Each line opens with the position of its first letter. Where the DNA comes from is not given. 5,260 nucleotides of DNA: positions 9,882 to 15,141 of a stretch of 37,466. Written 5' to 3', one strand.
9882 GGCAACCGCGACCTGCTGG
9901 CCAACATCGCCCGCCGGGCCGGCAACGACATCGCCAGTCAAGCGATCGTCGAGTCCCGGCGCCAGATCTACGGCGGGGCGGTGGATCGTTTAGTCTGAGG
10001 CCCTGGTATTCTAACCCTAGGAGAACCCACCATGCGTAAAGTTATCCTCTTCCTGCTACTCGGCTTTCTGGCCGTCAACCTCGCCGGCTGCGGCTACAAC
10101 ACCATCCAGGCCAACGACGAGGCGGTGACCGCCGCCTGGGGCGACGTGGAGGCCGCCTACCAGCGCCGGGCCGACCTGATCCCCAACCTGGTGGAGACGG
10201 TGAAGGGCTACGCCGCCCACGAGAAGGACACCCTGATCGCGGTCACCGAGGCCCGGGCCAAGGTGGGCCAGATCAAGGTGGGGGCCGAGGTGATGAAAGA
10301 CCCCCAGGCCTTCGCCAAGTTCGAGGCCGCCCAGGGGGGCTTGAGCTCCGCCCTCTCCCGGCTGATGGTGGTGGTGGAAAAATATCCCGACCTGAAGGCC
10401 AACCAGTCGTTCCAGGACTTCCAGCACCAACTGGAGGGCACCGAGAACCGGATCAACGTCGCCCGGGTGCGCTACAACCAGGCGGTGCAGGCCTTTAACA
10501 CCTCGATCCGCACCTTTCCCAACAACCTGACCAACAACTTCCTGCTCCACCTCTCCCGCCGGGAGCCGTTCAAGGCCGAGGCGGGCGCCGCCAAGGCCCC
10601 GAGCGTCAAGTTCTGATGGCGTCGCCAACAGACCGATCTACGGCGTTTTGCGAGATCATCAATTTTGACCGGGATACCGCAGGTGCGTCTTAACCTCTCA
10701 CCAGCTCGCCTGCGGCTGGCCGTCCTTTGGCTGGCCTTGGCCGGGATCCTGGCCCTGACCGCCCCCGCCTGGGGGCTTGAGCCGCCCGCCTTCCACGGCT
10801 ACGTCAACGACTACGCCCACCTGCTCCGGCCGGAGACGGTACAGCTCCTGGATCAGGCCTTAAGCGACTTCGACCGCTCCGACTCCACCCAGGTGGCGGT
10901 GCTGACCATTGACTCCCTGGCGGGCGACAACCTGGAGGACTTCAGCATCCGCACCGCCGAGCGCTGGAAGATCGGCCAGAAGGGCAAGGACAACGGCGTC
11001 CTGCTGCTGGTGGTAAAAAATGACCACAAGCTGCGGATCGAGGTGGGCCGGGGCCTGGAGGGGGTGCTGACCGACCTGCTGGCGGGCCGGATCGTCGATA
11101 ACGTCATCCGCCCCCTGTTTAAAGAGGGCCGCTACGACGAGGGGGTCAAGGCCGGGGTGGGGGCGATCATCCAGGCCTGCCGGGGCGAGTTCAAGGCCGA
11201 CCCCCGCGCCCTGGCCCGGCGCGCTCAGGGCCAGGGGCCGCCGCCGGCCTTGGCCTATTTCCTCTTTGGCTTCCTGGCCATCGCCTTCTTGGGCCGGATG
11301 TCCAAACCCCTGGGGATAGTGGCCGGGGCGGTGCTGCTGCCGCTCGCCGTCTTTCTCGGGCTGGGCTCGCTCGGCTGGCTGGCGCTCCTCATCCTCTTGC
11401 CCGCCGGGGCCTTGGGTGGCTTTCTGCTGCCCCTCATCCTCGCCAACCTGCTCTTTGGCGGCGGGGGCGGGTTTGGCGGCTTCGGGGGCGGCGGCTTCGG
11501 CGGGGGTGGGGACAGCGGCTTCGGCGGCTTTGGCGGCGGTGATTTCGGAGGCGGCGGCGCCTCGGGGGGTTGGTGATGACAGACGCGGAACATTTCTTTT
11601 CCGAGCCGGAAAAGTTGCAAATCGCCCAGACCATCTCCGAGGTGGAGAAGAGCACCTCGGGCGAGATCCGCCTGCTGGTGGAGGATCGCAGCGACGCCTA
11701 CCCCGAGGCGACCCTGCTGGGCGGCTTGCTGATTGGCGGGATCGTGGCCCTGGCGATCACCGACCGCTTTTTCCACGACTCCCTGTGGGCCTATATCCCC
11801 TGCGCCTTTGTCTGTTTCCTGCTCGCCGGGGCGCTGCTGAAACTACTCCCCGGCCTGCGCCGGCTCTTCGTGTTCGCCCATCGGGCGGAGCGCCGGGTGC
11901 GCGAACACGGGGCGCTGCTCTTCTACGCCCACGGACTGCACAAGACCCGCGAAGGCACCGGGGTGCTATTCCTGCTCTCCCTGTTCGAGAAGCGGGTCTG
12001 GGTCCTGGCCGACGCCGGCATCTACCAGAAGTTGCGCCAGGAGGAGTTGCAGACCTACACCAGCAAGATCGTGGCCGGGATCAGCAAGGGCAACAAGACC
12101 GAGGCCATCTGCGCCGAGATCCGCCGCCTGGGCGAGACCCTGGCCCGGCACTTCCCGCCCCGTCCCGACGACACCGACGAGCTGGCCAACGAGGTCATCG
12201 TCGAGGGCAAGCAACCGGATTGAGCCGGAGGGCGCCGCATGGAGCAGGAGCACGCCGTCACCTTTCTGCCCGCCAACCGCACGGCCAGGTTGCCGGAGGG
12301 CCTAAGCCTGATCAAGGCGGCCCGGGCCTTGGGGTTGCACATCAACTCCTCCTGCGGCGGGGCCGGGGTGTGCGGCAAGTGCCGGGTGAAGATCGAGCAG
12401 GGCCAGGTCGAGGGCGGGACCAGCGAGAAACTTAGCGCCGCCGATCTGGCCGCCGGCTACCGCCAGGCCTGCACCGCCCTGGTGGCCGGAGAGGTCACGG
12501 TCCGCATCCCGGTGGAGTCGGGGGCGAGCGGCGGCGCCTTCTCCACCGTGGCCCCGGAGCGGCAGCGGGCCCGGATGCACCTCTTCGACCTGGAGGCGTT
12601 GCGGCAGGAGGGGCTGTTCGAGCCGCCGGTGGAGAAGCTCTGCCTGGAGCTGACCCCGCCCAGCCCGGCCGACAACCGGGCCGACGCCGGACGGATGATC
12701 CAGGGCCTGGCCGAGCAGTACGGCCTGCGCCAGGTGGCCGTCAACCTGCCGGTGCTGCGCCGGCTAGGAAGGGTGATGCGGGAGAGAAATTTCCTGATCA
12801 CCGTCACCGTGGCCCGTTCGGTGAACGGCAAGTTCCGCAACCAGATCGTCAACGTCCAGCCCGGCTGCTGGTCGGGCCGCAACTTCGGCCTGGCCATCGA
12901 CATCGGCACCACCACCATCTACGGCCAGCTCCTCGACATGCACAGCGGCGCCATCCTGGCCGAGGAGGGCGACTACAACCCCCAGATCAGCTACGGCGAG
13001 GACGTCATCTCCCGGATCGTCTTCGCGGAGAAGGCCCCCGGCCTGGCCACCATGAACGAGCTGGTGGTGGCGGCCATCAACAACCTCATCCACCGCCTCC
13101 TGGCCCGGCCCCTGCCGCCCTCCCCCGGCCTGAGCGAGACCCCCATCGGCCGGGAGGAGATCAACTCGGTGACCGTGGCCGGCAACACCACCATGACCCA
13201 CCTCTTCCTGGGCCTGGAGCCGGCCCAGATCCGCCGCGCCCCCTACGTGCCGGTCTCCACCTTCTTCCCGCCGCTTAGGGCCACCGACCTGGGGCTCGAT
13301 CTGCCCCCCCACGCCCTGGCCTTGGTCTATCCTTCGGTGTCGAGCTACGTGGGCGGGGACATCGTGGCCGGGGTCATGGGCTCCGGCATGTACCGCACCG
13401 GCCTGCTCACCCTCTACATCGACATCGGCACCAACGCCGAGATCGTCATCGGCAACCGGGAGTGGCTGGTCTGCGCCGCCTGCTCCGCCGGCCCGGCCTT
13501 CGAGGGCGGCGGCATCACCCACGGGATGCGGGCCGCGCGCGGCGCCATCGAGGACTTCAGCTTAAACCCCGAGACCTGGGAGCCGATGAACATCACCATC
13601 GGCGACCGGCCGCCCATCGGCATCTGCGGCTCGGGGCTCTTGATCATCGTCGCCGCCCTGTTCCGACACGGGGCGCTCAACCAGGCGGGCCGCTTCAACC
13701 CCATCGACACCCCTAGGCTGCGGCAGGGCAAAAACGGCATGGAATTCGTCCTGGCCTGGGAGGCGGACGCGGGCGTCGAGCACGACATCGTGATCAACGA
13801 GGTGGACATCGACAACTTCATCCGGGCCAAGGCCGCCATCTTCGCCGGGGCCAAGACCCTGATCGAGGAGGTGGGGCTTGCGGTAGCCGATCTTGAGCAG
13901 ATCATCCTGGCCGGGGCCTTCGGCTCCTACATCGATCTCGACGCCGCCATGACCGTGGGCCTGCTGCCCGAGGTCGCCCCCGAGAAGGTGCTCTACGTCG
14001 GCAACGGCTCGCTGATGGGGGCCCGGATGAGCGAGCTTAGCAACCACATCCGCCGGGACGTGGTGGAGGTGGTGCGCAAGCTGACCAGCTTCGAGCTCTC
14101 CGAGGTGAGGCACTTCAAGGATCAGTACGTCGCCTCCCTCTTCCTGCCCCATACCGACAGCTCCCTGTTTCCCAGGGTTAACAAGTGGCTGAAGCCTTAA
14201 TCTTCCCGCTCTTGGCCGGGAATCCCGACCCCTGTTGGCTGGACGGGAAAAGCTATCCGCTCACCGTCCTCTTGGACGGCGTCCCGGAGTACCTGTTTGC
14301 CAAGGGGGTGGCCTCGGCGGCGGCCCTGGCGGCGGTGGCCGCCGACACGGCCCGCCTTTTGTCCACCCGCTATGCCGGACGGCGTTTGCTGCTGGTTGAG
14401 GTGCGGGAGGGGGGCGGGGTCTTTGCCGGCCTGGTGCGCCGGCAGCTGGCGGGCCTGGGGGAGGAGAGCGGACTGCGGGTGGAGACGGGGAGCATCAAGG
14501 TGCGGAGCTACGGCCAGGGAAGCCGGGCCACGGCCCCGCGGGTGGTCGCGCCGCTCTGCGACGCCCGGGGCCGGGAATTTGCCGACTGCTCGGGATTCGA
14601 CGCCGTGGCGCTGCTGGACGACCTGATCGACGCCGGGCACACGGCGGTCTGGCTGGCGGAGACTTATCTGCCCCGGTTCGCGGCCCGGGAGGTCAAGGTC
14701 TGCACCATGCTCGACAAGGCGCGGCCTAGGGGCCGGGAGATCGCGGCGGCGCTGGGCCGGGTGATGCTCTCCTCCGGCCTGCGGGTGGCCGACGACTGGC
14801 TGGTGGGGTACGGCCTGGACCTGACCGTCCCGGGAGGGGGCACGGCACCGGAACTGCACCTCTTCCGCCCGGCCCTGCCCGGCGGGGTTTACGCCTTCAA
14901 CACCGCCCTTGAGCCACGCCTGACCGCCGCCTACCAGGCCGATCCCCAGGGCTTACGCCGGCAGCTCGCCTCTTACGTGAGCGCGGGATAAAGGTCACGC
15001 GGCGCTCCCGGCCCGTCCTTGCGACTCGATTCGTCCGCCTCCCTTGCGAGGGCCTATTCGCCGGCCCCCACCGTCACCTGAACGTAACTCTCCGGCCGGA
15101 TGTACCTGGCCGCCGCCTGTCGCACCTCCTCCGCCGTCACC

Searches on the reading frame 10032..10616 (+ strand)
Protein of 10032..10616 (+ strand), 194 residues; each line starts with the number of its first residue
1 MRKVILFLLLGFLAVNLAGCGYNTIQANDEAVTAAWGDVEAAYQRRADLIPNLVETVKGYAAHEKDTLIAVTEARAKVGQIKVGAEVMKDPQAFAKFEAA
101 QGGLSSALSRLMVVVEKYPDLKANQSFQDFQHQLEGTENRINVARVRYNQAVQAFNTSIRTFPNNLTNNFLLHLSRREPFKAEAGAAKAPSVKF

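Call 15: search_protein_families(library=pfam, proteins=[window:10032-10616:+], max_evalue=0.001)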
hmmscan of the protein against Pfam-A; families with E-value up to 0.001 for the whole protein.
window:10032-10616:+ (194 aa): 1 family
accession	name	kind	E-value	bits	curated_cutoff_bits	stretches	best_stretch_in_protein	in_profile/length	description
PF04011.17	LemA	-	1.3e-56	191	26.2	1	35-194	1-149/149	LemA family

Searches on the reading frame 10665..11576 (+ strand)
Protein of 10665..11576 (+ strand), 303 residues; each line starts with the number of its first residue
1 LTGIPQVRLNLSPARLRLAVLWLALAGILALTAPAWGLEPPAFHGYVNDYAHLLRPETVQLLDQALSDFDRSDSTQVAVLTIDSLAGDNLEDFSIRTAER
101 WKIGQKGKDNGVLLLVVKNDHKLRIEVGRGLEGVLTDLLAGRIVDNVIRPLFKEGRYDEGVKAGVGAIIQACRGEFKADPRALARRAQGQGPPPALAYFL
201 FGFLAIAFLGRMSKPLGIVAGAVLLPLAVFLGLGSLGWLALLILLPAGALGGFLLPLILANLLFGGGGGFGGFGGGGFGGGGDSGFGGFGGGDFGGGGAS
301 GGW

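Call 15: search_protein_families(library=pfam, proteins=[window:10665-11576:+], max_evalue=0.001)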
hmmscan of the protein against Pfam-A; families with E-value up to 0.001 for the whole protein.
window:10665-11576:+ (303 aa): 1 family
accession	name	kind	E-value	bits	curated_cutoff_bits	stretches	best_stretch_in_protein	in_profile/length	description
PF04536.20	TPM_phosphatase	-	7.9e-41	139.4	22.1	1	47-170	1-124/125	TPM domain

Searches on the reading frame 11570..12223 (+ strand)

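Call 15: search_protein_families(library=pfam, proteins=[window:11570-12223:+], max_evalue=0.001)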
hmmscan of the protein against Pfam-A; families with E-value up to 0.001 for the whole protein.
window:11570-12223:+ (217 aa): 1 family
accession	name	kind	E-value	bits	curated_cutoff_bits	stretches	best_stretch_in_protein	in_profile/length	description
PF04536.20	TPM_phosphatase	-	1.1e-09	38.9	22.1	1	111-188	45-123/125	TPM domain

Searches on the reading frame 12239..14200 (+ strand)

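Call 15: search_protein_families(library=pfam, proteins=[window:12239-14200:+], max_evalue=0.001)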
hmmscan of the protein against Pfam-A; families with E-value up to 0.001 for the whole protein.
window:12239-14200:+ (653 aa): 4 families
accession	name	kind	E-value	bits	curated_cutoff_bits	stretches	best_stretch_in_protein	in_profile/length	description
PF14574.11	RACo_C_ter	-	1.5e-98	329.5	27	1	390-648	2-261/261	C-terminal domain of RACo the ASKHA domain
PF17651.6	Raco_middle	-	1.6e-54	184.4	26.8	1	216-386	1-162/163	RACo middle region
PF17650.6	RACo_linker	-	6.2e-18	64.8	26.2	1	122-210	3-83/86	RACo linker region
PF00111.32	Fer2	-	5e-12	46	21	1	11-82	5-76/77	2Fe-2S iron-sulfur cluster binding domain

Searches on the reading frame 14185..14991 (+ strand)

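Call 15: search_protein_families(library=pfam, proteins=[window:14185-14991:+], max_evalue=0.001)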
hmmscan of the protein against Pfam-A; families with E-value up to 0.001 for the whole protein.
window:14185-14991:+ (268 aa): 1 family
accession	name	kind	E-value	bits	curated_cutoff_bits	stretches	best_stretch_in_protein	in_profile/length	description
PF00156.33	Pribosyltran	-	2.9e-05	23.9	26.3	1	48-185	12-133/158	Phosphoribosyl transferase domain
